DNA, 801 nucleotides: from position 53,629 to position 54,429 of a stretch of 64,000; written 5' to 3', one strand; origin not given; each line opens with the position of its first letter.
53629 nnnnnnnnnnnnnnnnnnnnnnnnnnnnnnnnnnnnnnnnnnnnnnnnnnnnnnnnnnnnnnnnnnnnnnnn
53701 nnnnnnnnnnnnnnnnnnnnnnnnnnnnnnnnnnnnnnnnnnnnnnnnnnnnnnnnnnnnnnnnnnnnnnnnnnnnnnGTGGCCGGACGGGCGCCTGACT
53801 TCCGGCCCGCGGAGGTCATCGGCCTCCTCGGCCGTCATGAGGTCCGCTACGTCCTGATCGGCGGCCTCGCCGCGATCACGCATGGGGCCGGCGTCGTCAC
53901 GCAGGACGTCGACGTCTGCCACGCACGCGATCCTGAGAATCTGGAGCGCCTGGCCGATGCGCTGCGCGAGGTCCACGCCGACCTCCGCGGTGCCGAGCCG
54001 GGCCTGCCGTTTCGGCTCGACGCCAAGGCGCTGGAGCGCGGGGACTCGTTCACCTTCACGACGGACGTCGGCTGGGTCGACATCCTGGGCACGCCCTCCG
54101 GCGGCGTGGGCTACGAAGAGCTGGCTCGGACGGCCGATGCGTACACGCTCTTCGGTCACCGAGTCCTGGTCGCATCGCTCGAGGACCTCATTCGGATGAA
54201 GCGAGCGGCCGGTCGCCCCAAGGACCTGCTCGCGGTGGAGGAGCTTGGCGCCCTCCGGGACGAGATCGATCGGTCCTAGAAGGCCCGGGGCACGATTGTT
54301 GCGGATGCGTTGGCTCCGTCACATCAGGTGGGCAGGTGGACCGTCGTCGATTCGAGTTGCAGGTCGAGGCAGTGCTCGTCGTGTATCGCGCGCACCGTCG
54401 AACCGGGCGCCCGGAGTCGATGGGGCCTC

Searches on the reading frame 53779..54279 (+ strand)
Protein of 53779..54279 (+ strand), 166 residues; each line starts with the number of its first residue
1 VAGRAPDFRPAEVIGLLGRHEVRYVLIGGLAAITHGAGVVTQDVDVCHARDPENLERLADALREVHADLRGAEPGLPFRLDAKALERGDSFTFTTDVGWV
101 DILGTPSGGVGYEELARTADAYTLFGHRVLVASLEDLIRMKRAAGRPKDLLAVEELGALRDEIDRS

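Call 3: search_protein_families(library=pfam, proteins=[window:53779-54279:+], max_evalue=1)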
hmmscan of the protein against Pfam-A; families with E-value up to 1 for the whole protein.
window:53779-54279:+ (166 aa): 2 families
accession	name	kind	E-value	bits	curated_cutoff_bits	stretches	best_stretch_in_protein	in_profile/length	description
PF19502.5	DUF6036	-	2e-05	24.9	23.6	2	20-66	17-62/164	Nucleotidyltransferase of unknown function (DUF6036)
PF09970.15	DUF2204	-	0.087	12.9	20.3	0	12-56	7-52/181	Nucleotidyl transferase of unknown function (DUF2204)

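Call 4: search_protein_families(library=ncbifam, proteins=[window:53779-54279:+], max_evalue=1)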
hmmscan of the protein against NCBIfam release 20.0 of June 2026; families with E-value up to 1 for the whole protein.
window:53779-54279:+ (166 aa): 0 families

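Call 5: search_protein_families(library=padloc, proteins=[window:53779-54279:+], max_evalue=1)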
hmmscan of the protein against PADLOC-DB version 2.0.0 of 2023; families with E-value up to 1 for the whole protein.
window:53779-54279:+ (166 aa): 1 family
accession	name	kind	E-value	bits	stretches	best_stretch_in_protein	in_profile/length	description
PDLC02319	AbiEii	-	0.018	12.8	1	69-153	80-159/241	AbiEii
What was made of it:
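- On AbiEii / MenT (DUF1814, Pfam PF08843) NTase toxins: PADLOC AbiEii E=0.018 (call 5).
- The window protein does not reach Pfam AbiEii at E<=1 (call 3); PADLOC AbiEii gives only E=0.018 (call 5).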

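Call 10: search_solved_structures(query=window:53779-54279:+, max_evalue=10, show_alignments=3)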
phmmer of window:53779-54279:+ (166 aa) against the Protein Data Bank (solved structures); distinct sequences matched with E-value up to 10: 5.
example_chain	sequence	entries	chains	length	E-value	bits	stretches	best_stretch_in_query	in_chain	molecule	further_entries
1k0h_A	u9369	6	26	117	0.062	16.2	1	50-112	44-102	gpFII | Tail attachment protein | Head-tail connector protein FII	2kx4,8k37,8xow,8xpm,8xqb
2dku_A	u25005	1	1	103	0.084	15.8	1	70-100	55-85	KIAA1556 protein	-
6a7h_A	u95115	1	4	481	0.53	13.1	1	59-97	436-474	RTX toxin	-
5aqf_B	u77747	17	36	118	1.5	11.6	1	53-90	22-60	BAG FAMILY MOLECULAR CHAPERONE REGULATOR 1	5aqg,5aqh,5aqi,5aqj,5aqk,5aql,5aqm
1hx1_B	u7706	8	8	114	1.8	11.5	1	53-90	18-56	BAG family molecular chaperone regulator 1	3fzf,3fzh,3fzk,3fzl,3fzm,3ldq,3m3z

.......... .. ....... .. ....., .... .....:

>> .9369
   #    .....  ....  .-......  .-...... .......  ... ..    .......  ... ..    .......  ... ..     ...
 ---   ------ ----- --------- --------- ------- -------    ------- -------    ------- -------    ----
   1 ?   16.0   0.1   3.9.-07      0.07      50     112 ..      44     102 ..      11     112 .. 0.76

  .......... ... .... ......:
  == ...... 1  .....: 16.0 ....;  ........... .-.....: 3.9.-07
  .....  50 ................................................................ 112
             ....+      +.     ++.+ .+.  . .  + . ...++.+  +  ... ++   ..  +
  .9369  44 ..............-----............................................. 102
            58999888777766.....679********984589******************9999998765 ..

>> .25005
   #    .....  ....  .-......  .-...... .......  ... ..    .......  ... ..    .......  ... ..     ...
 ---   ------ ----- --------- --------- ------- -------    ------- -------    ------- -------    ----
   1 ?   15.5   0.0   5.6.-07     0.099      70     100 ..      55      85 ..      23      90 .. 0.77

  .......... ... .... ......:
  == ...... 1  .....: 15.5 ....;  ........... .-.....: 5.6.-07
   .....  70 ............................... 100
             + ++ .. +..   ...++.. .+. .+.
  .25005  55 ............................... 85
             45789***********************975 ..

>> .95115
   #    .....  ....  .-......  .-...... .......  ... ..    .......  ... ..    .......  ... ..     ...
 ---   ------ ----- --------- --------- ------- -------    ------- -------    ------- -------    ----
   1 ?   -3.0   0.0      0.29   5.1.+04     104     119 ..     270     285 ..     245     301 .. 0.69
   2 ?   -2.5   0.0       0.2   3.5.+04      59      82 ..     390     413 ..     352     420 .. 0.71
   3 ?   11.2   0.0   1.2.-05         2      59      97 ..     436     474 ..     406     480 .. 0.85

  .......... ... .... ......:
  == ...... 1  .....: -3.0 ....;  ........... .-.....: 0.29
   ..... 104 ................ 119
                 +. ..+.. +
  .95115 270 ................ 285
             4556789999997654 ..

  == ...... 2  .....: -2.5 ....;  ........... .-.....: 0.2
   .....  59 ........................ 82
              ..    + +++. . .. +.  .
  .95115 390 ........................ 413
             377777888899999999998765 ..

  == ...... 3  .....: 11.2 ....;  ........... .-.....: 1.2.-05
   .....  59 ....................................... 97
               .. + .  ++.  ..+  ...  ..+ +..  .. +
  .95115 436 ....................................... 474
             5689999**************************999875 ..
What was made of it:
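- Tried and rejected: It gave only noise (call 10).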

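Call 13: find_homologous_proteins(query=window:53779-54279:+, max_evalue=0.001)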
Query window:53779-54279:+ (166 aa): 6023 proteins with E <= 0.001 among 6648 candidates; the best 120 are listed.
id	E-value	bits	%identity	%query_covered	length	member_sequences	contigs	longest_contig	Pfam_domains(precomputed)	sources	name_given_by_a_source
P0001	9.3e-103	359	100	100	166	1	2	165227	PF19502.6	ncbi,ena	-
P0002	2.5e-91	322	88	100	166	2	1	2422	-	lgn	-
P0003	5.9e-91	320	90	100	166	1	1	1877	-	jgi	jgi:hypothetical protein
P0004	1.0e-89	316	88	100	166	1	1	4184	-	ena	-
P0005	1.5e-89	316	90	100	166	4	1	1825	PF19502.6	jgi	jgi:hypothetical protein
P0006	1.6e-89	316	88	100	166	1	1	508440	-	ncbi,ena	-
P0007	1.6e-88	312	86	100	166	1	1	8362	-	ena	-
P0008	3.8e-88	311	86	100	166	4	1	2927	PF19502.6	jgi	jgi:hypothetical protein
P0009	1.1e-85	303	86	96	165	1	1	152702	-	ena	-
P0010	1.5e-85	303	87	96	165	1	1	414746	PF19502.6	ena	-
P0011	9.6e-81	287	81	96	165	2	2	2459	-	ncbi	-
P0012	1.2e-80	287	82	96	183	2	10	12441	-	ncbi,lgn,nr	ncbi:MAG: hypothetical protein IT341_07860 [Chloroflexi bacterium]|nr:hypothetical protein [Chlorofl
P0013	1.4e-80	287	81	97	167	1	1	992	-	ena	-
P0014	3.0e-80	286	80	98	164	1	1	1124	PF19502.6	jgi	jgi:hypothetical protein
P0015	3.7e-80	285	81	97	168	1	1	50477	-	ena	-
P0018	5.0e-80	285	79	98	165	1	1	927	PF19502.6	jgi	-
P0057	2.0e-76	273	76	98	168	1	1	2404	PF19502.6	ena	-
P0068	3.9e-76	272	75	98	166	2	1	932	PF19502.6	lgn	-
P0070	5.3e-76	272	77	98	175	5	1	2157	PF19502.6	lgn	-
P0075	1.7e-75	270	77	96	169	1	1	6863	PF19502.6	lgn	-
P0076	2.1e-75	270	73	98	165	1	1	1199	PF19502.6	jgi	jgi:hypothetical protein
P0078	3.1e-75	269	78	97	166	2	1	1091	PF19502.6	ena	-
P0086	5.1e-75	269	75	96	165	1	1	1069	PF19502.6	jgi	jgi:hypothetical protein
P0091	7.0e-75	268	78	99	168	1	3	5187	PF19502.6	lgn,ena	-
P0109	3.3e-74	266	76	99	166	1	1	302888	-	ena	-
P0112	3.8e-74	266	76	97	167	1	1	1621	PF19502.6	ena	-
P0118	4.8e-74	265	76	95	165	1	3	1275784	-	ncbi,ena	-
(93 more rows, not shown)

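Call 14: find_encoding_contigs(protein=P0006, flank=5000, max_places=3)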
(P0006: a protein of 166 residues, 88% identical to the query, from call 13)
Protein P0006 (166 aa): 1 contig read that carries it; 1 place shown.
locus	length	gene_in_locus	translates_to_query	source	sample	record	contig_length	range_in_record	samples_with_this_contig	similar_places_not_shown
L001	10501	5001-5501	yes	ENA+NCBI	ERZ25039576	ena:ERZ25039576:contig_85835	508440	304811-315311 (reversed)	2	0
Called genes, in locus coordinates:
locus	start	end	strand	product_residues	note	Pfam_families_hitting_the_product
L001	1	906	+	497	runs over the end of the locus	PF02541:Ppx-GppA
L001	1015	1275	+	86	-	-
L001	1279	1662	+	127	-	PF01850:PIN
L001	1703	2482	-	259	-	PF01163:RIO1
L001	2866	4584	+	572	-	PF00196:GerE, PF24981:Beta-prop_ATRN-LZTR1, PF24681:Kelch_KLHDC2_KLHL20_DRC7, PF13964:Beta-prop_Calicin, PF13418:Beta-prop_TYW4, PF24681:Kelch_KLHDC2_KLHL20_DRC7, PF25210:Kelch_FKB95, PF13415:Beta-prop_FBX42, +10 more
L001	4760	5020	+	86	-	-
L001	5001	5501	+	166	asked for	-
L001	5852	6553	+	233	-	PF09365:DUF2461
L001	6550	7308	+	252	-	PF01209:Ubie_methyltran, PF13489:Methyltransf_23 (weak), PF13847:Methyltransf_31, PF08241:Methyltransf_11, PF08242:Methyltransf_12, PF13649:Methyltransf_25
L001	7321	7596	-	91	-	-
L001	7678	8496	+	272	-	PF00211:Guanylate_cyc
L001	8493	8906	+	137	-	PF06094:GGACT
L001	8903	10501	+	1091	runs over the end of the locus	PF00211:Guanylate_cyc, PF13191:AAA_16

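Call 15: find_encoding_contigs(protein=P0118, flank=5000, max_places=3)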
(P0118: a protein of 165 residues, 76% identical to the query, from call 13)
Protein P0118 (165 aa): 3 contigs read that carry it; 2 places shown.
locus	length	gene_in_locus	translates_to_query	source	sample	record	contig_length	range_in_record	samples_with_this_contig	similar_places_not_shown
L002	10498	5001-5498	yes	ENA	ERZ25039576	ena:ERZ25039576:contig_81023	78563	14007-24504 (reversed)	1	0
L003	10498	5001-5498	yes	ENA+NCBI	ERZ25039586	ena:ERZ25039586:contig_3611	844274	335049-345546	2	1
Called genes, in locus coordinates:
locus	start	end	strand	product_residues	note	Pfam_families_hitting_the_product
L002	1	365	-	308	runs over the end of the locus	PF00701:DHDPS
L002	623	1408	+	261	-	PF00106:adh_short, PF08659:KR, PF13561:adh_short_C2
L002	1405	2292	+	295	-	PF00753:Lactamase_B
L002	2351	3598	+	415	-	PF01717:Meth_synt_2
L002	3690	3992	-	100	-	PF00583:Acetyltransf_1 (weak), PF14542:Acetyltransf_CG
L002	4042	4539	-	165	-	PF06983:3-dmu-9_3-mt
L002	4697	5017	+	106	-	PF13560:HTH_31, PF01381:HTH_3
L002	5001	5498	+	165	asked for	-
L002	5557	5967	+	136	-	PF01641:SelR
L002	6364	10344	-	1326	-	PF01315:Ald_Xan_dh_C, PF02738:MoCoBD_1, PF20256:MoCoBD_2, PF01326:PPDK_N, PF00391:PEP-utilizers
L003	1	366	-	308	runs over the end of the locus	PF00701:DHDPS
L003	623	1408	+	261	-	PF00106:adh_short, PF08659:KR, PF13561:adh_short_C2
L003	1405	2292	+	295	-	PF00753:Lactamase_B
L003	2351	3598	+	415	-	PF01717:Meth_synt_2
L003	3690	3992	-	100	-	PF00583:Acetyltransf_1 (weak), PF14542:Acetyltransf_CG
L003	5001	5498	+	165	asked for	-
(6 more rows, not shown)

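Call 16: find_encoding_contigs(protein=P0109, flank=5000, max_places=3)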
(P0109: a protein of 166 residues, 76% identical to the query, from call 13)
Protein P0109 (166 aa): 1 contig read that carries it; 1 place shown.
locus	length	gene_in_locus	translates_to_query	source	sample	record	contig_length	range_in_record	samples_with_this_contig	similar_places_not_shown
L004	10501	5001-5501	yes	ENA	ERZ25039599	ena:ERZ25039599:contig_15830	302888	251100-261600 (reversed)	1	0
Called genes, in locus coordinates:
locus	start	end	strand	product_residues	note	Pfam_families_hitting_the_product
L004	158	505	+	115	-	PF07676:PD40 (faint), PF19079:CFSR (faint)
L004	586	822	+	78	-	PF09957:VapB_antitoxin (weak)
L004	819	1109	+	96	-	-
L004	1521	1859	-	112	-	PF01035:DNA_binding_1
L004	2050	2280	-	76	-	-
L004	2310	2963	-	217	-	PF12146:Hydrolase_4, PF00561:Abhydrolase_1, PF12697:Abhydrolase_6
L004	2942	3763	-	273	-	PF10137:CAP12-PCTIR_TIR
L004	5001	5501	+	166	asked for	-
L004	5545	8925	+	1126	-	PF13191:AAA_16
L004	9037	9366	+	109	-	-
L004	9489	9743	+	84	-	-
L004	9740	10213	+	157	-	PF01850:PIN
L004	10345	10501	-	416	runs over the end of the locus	PF00743:FMO-like (weak), PF00890:FAD_binding_2 (faint), PF01266:DAO (faint), PF01494:FAD_binding_3 (weak), PF07992:Pyr_redox_2, PF13738:Pyr_redox_3, PF13434:Lys_Orn_oxgnase (weak)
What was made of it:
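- In one locus a CAP12/PCTIR TIR gene lies 1.2 kb upstream (L004, call 16).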

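Call 26: search_protein_representatives(protein=window:53779-54279:+)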
Query: 166 residues. Proteins with E-value up to 0.001 (for the whole library): 6677; up to 1e-10: 1981; up to 1e-30: 54. The best 150 are listed.
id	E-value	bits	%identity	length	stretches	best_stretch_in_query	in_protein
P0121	4.9e-55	201.9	66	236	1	6-154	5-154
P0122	3.5e-52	192.6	62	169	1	6-165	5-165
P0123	3.9e-49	182.7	58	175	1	13-164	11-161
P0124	7.9e-47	175.2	58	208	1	10-165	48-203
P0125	3.3e-45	170.0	57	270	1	5-165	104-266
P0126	6.9e-44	165.7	57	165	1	10-164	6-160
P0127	3.6e-43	163.3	52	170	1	5-164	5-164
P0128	7.9e-43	162.2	53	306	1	12-165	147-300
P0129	7.7e-42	159.0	53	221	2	8-112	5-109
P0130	1.8e-39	151.3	51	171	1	7-164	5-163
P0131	1.0e-38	148.9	52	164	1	7-163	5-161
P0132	1.0e-38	148.9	53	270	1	6-164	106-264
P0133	1.2e-38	148.6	54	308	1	10-165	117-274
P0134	1.6e-38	148.2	52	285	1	15-165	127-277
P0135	3.7e-38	147.0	48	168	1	5-163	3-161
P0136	7.0e-38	146.1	54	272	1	4-162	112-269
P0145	1.3e-35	138.8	49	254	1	12-164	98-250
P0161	1.6e-32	128.7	45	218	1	12-163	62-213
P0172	3.4e-31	124.4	46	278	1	3-161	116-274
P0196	3.6e-29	117.8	48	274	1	10-156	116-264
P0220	1.0e-27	113.1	44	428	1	21-161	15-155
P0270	7.8e-26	107.0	39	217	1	10-160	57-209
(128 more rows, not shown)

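Call 28: search_protein_families(library=pfam, proteins=[P0125, P0128, P0132, P0133, P0134, P0136, P0145, P0172, P0196, P0220], max_evalue=0.01)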
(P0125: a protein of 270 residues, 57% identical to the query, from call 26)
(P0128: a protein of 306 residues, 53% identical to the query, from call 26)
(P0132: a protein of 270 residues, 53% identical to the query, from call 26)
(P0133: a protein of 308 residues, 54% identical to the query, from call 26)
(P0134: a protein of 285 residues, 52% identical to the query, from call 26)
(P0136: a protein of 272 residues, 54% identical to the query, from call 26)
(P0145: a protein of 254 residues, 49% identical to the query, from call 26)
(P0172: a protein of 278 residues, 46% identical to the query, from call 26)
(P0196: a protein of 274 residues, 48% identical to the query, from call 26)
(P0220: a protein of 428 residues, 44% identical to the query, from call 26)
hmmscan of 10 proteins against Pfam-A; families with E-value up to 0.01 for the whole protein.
P0125 (270 aa): 9 families
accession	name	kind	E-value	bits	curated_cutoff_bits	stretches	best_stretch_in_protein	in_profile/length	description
PF01381.28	HTH_3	-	1e-14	54.7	23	1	7-55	1-49/55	Helix-turn-helix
PF13560.12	HTH_31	-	5.4e-12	46.3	27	1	4-55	3-55/64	Helix-turn-helix domain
PF12844.13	HTH_19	-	2.7e-06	27.6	30.2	1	7-55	4-52/64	Helix-turn-helix domain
PF19502.5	DUF6036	-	7.9e-06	26.2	23.6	0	221-264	82-124/164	Nucleotidyltransferase of unknown function (DUF6036)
PF22495.2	HTH_92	-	0.0007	19.3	27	1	8-43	1-36/45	RsaL-like HTH domain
PF13413.12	HTH_25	-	0.0018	18.5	24.6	1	7-38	2-33/62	Helix-turn-helix domain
PF13744.12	HTH_37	-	0.0025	18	27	1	4-38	20-54/80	Helix-turn-helix domain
PF09970.15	DUF2204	-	0.0039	17.3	20.3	0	214-263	101-150/181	Nucleotidyl transferase of unknown function (DUF2204)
PF20432.4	Xre-like-HTH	-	0.0062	17.3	25.8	1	4-51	12-59/63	Antitoxin Xre-like helix-turn-helix domain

P0128 (306 aa): 6 families
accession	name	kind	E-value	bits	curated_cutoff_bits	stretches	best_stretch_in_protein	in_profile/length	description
PF01381.28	HTH_3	-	2.7e-13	50.2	23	1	18-68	1-51/55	Helix-turn-helix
PF13560.12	HTH_31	-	2.1e-11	44.4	27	1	15-73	3-62/64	Helix-turn-helix domain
PF12844.13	HTH_19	-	9.3e-07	29.1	30.2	1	17-62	3-48/64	Helix-turn-helix domain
PF13744.12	HTH_37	-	0.00032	20.9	27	1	10-69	15-75/80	Helix-turn-helix domain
PF09970.15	DUF2204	-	0.00052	20.1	20.3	0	252-297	105-150/181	Nucleotidyl transferase of unknown function (DUF2204)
PF21716.3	dnstrm_HI1420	-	0.0071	16.6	27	0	30-70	47-87/90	Probable addiction module antidote protein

P0132 (270 aa): 4 families
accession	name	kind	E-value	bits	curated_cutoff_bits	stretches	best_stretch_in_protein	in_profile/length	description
PF01381.28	HTH_3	-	4.7e-10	39.8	23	1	7-55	1-49/55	Helix-turn-helix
PF13560.12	HTH_31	-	9.2e-09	35.9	27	1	6-55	5-55/64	Helix-turn-helix domain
PF19502.5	DUF6036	-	0.0065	16.7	23.6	0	229-254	91-116/164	Nucleotidyltransferase of unknown function (DUF6036)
PF09970.15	DUF2204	-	0.0087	16.1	20.3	0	112-249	7-137/181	Nucleotidyl transferase of unknown function (DUF2204)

P0133 (308 aa): 5 families
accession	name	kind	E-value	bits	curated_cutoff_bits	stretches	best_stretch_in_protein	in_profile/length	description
PF01381.28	HTH_3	-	5.6e-13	49.2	23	1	10-60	1-51/55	Helix-turn-helix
PF13560.12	HTH_31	-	1.2e-12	48.4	27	1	7-60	3-57/64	Helix-turn-helix domain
PF12844.13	HTH_19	-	1.5e-06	28.4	30.2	1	7-58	1-52/64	Helix-turn-helix domain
PF13413.12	HTH_25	-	0.00078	19.7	24.6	1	10-41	2-33/62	Helix-turn-helix domain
PF09970.15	DUF2204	-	0.0023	18.1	20.3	0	116-154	4-43/181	Nucleotidyl transferase of unknown function (DUF2204)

P0134 (285 aa): 11 families
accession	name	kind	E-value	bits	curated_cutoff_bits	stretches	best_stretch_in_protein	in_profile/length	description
PF01381.28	HTH_3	-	1.9e-15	57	23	1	10-59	1-50/55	Helix-turn-helix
PF13560.12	HTH_31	-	2.1e-14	54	27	1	7-58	3-55/64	Helix-turn-helix domain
PF12844.13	HTH_19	-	9.2e-09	35.5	30.2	1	8-58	2-52/64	Helix-turn-helix domain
PF13413.12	HTH_25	-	3.1e-05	24.2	24.6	1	10-42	2-34/62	Helix-turn-helix domain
PF13744.12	HTH_37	-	0.00012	22.2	27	1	5-44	18-57/80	Helix-turn-helix domain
PF22495.2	HTH_92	-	0.00019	21.1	27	1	11-46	1-36/45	RsaL-like HTH domain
PF13443.12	HTH_26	-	0.00092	19.9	22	1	10-56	2-49/63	Cro/C1-type HTH DNA-binding domain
PF09970.15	DUF2204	-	0.0013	18.8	20.3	0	121-162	4-46/181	Nucleotidyl transferase of unknown function (DUF2204)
PF20432.4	Xre-like-HTH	-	0.0058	17.3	25.8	1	6-54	11-59/63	Antitoxin Xre-like helix-turn-helix domain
PF17762.8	HTH_ParB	-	0.0073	16.9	22.6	0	4-36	6-38/102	ParB HTH domain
PF19502.5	DUF6036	-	0.0086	16.3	23.6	0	232-276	82-125/164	Nucleotidyltransferase of unknown function (DUF6036)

P0136 (272 aa): 5 families
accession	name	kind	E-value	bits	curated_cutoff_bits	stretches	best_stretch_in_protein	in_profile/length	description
PF13560.12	HTH_31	-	1.6e-12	48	27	1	4-57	3-57/64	Helix-turn-helix domain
PF01381.28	HTH_3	-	5.4e-12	46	23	1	7-56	1-50/55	Helix-turn-helix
PF12844.13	HTH_19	-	4.1e-06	27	30.2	1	5-53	2-50/64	Helix-turn-helix domain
PF09970.15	DUF2204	-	0.0017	18.5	20.3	1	215-267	96-148/181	Nucleotidyl transferase of unknown function (DUF2204)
PF13413.12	HTH_25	-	0.0071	16.6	24.6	1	7-40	2-35/62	Helix-turn-helix domain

P0145 (254 aa): 5 families
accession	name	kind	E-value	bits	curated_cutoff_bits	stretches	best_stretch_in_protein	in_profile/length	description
PF01381.28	HTH_3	-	8e-10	39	23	1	16-67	1-52/55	Helix-turn-helix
PF13560.12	HTH_31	-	1e-09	39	27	1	13-66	3-57/64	Helix-turn-helix domain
PF09970.15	DUF2204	-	4.4e-06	26.9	20.3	0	98-133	7-43/181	Nucleotidyl transferase of unknown function (DUF2204)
PF21716.3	dnstrm_HI1420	-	0.0036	17.6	27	1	24-70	45-89/90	Probable addiction module antidote protein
PF12844.13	HTH_19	-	0.0082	16.5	30.2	0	13-65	1-53/64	Helix-turn-helix domain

P0172 (278 aa): 7 families
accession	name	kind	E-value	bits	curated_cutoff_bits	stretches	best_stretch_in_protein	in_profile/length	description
PF13560.12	HTH_31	-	2.3e-12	47.4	27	1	3-56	2-56/64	Helix-turn-helix domain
PF01381.28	HTH_3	-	4.4e-10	39.9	23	1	7-59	1-53/55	Helix-turn-helix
PF08843.17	AbiEii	-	1.5e-07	32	22.5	1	134-270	12-169/238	Nucleotidyl transferase AbiEii toxin, Type IV TA system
PF13443.12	HTH_26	-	4.8e-05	24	22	1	6-53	1-49/63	Cro/C1-type HTH DNA-binding domain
PF20432.4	Xre-like-HTH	-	6.5e-05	23.6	25.8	1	12-53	20-61/63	Antitoxin Xre-like helix-turn-helix domain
PF13413.12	HTH_25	-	0.00024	21.3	24.6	1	6-40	1-35/62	Helix-turn-helix domain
PF12844.13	HTH_19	-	0.00068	19.9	30.2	1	4-56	1-53/64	Helix-turn-helix domain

P0196 (274 aa): 5 families
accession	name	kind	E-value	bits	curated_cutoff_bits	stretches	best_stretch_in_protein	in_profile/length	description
PF13560.12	HTH_31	-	1.4e-13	51.3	27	1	5-61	3-60/64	Helix-turn-helix domain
PF01381.28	HTH_3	-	7.9e-13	48.7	23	1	8-59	1-52/55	Helix-turn-helix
PF12844.13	HTH_19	-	8.3e-07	29.3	30.2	1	7-60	3-56/64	Helix-turn-helix domain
PF13443.12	HTH_26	-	0.0049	17.5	22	0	14-58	8-53/63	Cro/C1-type HTH DNA-binding domain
PF13413.12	HTH_25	-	0.0053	17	24.6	0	7-41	1-35/62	Helix-turn-helix domain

P0220 (428 aa): 3 families
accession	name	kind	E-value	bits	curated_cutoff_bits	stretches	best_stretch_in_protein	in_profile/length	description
PF00378.25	ECH_1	-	1.3e-49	169.2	27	1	183-428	3-251/251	Enoyl-CoA hydratase/isomerase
PF16113.10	ECH_2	-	2.1e-31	110.1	27.2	1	188-367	3-189/335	Enoyl-CoA hydratase/isomerase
PF09970.15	DUF2204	-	0.00042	20.4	20.3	1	3-43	4-45/181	Nucleotidyl transferase of unknown function (DUF2204)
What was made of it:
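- On AbiEii / MenT (DUF1814, Pfam PF08843) NTase toxins: One fused relative, P0172, scores 32 bits against a cut-off of 22.5 (call 28).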
